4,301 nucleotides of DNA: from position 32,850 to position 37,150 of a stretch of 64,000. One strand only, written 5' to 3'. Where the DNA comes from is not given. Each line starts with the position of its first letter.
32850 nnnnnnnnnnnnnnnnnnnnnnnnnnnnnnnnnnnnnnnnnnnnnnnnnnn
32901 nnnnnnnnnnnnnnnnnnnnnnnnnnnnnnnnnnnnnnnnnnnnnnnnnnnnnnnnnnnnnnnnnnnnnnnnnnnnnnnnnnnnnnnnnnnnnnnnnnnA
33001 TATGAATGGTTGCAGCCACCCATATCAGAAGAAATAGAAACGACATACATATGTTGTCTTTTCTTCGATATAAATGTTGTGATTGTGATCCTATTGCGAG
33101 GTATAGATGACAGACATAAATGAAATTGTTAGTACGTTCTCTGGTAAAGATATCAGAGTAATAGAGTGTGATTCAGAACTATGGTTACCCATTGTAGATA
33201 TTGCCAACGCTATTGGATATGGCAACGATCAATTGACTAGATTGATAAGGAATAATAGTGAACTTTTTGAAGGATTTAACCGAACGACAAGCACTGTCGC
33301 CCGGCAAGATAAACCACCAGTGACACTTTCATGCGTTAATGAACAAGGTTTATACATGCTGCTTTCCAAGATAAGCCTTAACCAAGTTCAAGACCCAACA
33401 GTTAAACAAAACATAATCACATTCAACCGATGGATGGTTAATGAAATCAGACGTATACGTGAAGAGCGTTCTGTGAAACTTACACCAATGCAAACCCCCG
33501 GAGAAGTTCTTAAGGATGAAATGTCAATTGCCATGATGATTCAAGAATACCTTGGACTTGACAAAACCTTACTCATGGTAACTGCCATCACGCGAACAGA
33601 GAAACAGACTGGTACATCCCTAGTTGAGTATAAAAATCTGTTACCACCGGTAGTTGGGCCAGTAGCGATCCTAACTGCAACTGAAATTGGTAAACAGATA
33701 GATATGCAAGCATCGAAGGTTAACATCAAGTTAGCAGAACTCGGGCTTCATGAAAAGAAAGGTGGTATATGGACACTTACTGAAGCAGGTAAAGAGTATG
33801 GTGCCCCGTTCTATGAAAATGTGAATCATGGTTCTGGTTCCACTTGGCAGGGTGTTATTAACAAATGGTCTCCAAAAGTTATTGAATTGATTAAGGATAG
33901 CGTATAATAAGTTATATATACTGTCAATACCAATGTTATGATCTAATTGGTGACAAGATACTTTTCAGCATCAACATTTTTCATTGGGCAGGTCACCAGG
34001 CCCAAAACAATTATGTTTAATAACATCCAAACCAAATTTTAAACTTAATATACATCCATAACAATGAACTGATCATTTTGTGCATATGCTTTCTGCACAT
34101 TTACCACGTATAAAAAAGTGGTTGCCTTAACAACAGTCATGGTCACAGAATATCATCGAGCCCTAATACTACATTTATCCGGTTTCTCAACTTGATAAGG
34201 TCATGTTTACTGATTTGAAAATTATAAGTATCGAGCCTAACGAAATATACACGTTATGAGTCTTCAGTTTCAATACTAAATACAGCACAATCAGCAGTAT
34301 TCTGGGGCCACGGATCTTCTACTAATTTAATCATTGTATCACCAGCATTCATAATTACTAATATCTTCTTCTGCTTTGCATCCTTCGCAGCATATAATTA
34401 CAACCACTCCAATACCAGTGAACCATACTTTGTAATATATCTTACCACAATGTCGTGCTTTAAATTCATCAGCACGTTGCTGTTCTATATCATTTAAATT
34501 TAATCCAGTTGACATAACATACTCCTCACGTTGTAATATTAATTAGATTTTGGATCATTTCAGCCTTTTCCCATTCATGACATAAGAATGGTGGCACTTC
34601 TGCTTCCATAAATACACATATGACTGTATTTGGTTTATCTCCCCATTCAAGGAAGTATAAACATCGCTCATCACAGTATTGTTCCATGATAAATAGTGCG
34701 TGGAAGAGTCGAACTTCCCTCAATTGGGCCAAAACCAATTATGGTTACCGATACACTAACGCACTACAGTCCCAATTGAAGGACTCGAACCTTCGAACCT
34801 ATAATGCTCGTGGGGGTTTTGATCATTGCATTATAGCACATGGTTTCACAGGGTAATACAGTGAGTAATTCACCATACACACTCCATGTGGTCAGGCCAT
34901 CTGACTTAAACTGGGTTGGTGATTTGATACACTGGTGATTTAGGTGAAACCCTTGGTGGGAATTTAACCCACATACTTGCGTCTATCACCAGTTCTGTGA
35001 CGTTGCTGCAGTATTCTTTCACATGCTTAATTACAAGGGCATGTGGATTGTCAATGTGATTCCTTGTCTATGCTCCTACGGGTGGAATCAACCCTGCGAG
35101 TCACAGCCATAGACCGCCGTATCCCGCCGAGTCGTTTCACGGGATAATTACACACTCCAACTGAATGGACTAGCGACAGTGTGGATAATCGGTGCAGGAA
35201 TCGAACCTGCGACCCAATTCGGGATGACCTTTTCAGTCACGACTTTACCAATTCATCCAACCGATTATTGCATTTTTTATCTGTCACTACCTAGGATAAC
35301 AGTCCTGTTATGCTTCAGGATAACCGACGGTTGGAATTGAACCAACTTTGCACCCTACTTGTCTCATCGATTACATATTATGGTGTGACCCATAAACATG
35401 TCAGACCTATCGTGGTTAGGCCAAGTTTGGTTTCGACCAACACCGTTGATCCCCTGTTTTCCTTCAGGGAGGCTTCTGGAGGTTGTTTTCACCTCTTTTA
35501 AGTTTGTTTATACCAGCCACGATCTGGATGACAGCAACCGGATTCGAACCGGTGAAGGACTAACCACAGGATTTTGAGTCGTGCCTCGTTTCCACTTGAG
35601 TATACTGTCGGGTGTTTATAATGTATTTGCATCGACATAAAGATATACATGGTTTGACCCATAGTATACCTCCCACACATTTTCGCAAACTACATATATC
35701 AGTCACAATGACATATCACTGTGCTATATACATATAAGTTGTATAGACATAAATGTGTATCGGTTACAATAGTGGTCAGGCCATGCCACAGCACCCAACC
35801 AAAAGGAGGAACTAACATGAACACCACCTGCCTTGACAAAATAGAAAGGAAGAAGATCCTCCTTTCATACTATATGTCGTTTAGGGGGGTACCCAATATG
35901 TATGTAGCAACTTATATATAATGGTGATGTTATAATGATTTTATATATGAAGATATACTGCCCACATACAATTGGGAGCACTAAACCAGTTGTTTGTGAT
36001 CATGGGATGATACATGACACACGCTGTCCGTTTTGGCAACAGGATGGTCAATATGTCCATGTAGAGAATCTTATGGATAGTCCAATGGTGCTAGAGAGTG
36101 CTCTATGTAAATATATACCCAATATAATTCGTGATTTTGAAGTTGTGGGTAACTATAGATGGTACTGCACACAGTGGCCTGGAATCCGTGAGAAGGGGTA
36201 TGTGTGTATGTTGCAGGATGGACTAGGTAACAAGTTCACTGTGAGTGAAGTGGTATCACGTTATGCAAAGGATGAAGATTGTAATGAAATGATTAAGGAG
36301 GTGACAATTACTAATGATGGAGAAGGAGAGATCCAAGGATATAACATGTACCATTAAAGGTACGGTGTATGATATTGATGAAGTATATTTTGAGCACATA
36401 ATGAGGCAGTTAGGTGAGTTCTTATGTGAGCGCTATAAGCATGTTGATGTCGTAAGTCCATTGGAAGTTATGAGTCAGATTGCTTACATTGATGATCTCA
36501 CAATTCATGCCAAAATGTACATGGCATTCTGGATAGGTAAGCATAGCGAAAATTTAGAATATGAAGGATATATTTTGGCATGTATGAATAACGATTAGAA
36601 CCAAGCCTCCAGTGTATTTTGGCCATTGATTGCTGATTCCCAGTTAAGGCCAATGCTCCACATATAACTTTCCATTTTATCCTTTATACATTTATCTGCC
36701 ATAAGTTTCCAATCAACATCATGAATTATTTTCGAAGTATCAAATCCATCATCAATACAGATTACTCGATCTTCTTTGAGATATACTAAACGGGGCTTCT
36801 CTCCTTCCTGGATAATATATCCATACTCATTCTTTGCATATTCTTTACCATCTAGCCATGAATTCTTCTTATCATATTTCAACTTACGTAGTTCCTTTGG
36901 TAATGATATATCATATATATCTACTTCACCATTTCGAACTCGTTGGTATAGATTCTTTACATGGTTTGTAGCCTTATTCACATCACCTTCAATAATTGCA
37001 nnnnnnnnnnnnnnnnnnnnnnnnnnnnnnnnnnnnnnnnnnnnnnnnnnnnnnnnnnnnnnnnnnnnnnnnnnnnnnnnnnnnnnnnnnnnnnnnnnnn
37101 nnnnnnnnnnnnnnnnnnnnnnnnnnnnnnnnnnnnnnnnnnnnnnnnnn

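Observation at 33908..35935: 2-kb non-coding island with class-II tRNA-like genes, a tRNA 3' fragment and iteron-like repeats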

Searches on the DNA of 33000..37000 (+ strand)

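Call 10: search_dna_similar(query=window:33000-37000:+, collection=phages, mode=distant, max_rows=15)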
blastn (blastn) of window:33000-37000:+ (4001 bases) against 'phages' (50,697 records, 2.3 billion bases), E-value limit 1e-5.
No match.
